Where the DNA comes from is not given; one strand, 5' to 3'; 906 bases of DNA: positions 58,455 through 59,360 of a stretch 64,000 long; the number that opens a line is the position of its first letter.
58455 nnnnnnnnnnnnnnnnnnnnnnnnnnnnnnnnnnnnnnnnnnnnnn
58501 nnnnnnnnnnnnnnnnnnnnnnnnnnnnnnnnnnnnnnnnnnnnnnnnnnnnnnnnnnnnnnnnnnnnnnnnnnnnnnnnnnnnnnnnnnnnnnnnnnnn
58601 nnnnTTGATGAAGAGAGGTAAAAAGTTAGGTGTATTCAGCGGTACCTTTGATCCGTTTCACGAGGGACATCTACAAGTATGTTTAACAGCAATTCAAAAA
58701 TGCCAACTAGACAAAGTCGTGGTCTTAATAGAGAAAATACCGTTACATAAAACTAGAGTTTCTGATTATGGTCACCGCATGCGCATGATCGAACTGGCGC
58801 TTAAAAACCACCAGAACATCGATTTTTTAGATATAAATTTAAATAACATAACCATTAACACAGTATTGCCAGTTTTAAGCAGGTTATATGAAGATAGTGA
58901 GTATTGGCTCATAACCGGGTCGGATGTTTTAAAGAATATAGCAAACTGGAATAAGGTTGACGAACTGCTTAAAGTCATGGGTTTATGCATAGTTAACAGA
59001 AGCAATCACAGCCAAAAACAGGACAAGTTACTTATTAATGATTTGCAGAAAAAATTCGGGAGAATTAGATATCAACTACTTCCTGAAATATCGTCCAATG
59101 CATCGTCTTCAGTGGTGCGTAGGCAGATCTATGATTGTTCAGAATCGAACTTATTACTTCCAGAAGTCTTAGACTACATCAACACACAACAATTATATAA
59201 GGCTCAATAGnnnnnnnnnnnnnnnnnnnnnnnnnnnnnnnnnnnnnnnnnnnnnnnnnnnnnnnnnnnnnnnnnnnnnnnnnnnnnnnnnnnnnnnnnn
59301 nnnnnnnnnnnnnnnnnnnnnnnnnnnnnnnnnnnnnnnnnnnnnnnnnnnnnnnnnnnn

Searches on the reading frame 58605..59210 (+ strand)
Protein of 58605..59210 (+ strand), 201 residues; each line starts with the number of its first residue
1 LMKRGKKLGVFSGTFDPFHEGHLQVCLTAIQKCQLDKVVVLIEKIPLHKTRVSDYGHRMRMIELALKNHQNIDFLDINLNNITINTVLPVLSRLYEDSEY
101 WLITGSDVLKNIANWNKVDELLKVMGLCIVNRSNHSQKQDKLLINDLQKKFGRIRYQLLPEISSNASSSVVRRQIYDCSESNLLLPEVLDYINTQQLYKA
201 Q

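Call 6: search_protein_families(library=pfam, proteins=[window:58605-59210:+], max_evalue=0.01)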
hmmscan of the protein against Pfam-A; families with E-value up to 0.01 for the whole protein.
window:58605-59210:+ (201 aa): 2 families
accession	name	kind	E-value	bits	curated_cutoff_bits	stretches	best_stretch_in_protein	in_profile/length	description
PF01467.32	CTP_transf_like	-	8e-19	68.6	21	1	10-173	1-132/133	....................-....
PF01831.24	Peptidase_C16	-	0.0075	16.4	27.7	1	28-118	33-116/249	Peptidase C16 family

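Call 7: search_protein_families(library=ncbifam, proteins=[window:58605-59210:+], max_evalue=0.01)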
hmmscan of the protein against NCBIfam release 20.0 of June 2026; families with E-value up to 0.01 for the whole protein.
window:58605-59210:+ (201 aa): 26 families (the best 25 are shown)
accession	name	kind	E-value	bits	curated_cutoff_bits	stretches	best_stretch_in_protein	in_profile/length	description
TIGR00482.1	TIGR00482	equivalog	7.8e-33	114.1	112.45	1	10-198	1-194/194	nicotinate (nicotinamide) nucleotide adenylyltransferase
NF000840.1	PRK00071.1-3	equivalog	6.1e-32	110.7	150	1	3-200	3-200/201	nicotinate-nucleotide adenylyltransferase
NF005519.0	PRK07152.1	equivalog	1.5e-31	109.7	315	1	6-199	1-185/361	nicotinate-nucleotide adenylyltransferase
NF000841.0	PRK00071.1-4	equivalog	9.4e-29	100.6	197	1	4-199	5-193/194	nicotinate-nucleotide adenylyltransferase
NF000839.0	PRK00071.1-1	equivalog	7.6e-24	84.8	187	1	8-200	8-217/219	nicotinate-nucleotide adenylyltransferase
NF000842.0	PRK00071.2-1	equivalog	1e-17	64.4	167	1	7-200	3-186/191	nicotinate-nucleotide adenylyltransferase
NF000843.0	PRK00071.2-2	equivalog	7.8e-17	61.5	240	1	2-138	8-147/212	nicotinate-nucleotide adenylyltransferase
NF005410.0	PRK06973.1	equivalog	4.3e-14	52.4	214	1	3-134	19-158/243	nicotinate-nucleotide adenylyltransferase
NF000845.0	PRK00071.2-4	equivalog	3.8e-13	49.3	210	1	3-136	5-141/197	nicotinate-nucleotide adenylyltransferase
TIGR00125.1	cyt_tran_rel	domain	1.7e-10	40.9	27.7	1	9-67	2-61/65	adenylyltransferase/cytidyltransferase family protein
TIGR01510.1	coaD_prev_kdtB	equivalog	3e-09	37.1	103.3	1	9-74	2-64/155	pantetheine-phosphate adenylyltransferase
NF000846.0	PRK00071.2-5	equivalog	3.7e-09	36.4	329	1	4-137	17-153/210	nicotinate-nucleotide adenylyltransferase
TIGR01527.1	arch_NMN_Atrans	equivalog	1.2e-06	28.1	181.2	1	9-87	2-82/167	nicotinamide-nucleotide adenylyltransferase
NF002243.0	PRK01153.1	subfamily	5.8e-06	26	127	1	9-87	3-83/175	nicotinamide-nucleotide adenylyltransferase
NF003791.0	PRK05379.2-3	equivalog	3.4e-05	23.2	409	1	6-76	5-77/340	bifunctional nicotinamide-nucleotide adenylyltransferase/Nudix hydroxylase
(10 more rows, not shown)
